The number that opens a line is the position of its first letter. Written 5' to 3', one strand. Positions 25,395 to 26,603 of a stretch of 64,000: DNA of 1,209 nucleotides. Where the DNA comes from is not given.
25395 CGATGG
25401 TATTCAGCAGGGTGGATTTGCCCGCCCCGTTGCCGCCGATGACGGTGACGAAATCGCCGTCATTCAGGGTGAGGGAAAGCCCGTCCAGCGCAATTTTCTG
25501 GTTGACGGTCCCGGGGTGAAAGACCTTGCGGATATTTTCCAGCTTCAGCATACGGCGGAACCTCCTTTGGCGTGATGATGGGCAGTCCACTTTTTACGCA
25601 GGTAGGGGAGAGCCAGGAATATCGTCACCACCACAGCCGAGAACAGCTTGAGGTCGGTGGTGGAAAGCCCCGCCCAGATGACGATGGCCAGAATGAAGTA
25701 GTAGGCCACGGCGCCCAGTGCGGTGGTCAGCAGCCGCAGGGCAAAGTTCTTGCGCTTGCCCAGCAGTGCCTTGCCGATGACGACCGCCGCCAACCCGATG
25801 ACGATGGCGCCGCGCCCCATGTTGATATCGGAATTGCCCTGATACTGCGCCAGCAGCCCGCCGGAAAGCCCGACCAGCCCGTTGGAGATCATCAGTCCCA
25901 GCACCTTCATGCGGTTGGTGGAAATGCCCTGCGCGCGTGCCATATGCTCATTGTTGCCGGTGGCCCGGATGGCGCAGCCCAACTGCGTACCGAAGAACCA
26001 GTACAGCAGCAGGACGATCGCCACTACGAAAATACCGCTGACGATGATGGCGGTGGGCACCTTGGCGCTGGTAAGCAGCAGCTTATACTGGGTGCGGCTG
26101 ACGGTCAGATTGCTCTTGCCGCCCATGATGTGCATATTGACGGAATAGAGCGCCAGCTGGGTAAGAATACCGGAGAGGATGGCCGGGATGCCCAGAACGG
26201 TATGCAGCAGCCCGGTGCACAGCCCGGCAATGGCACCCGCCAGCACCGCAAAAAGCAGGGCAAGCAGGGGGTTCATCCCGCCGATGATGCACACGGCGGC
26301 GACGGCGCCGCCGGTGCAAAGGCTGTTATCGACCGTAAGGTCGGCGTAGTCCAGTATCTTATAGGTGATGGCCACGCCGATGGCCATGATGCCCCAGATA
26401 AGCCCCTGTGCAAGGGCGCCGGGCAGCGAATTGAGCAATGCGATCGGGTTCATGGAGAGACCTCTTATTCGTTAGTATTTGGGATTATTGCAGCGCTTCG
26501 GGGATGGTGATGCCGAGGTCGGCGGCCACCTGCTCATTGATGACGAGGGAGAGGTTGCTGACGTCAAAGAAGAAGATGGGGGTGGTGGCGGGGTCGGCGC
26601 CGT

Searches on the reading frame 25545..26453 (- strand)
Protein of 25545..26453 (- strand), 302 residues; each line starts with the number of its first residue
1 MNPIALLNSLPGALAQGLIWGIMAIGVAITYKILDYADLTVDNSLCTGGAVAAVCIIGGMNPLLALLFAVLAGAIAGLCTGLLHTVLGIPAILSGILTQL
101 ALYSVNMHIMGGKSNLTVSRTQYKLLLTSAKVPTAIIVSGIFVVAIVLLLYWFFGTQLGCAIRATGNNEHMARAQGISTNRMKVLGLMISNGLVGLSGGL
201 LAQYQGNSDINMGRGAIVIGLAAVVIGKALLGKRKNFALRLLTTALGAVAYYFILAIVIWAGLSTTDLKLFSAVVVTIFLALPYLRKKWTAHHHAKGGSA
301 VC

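Call 8: search_protein_families(library=pfam, proteins=[window:25545-26453:-])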
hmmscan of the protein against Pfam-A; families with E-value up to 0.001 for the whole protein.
window:25545-26453:- (302 aa): 1 family
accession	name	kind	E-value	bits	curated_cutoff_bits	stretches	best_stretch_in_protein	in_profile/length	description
PF02653.21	BPD_transp_2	-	9.6e-29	100.8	26.8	1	13-278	5-266/269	Branched-chain amino acid transport system / permease component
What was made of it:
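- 25545..26453 (-): ABC permease, 302 aa. PF02653 BPD_transp_2, 100.8 bits (call 8).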

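Call 77: search_protein_families(library=ncbifam, proteins=[window:25545-26453:-], max_evalue=0.00001)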
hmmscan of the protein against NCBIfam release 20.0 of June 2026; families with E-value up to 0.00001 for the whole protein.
window:25545-26453:- (302 aa): 5 families
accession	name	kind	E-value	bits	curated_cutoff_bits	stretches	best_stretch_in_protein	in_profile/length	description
NF007067.0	PRK09512.1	equivalog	6.1e-11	42.1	398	1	10-266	46-300/321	ribose ABC transporter permease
NF011961.0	PRK15432.1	equivalog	1.8e-09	37.3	388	1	22-236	49-261/344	autoinducer 2 ABC transporter permease LsrC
NF007252.0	PRK09699.1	equivalog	7.6e-08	32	396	1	24-229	67-270/326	D-allose ABC transporter permease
TIGR03622.1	urea_t_UrtB_arc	equivalog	1.3e-06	27.9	374.25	0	108-229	106-228/284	urea ABC transporter, permease protein UrtB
TIGR03409.1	urea_trans_UrtB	equivalog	2.1e-06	27.6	250.3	1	14-228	8-236/291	urea ABC transporter permease subunit UrtB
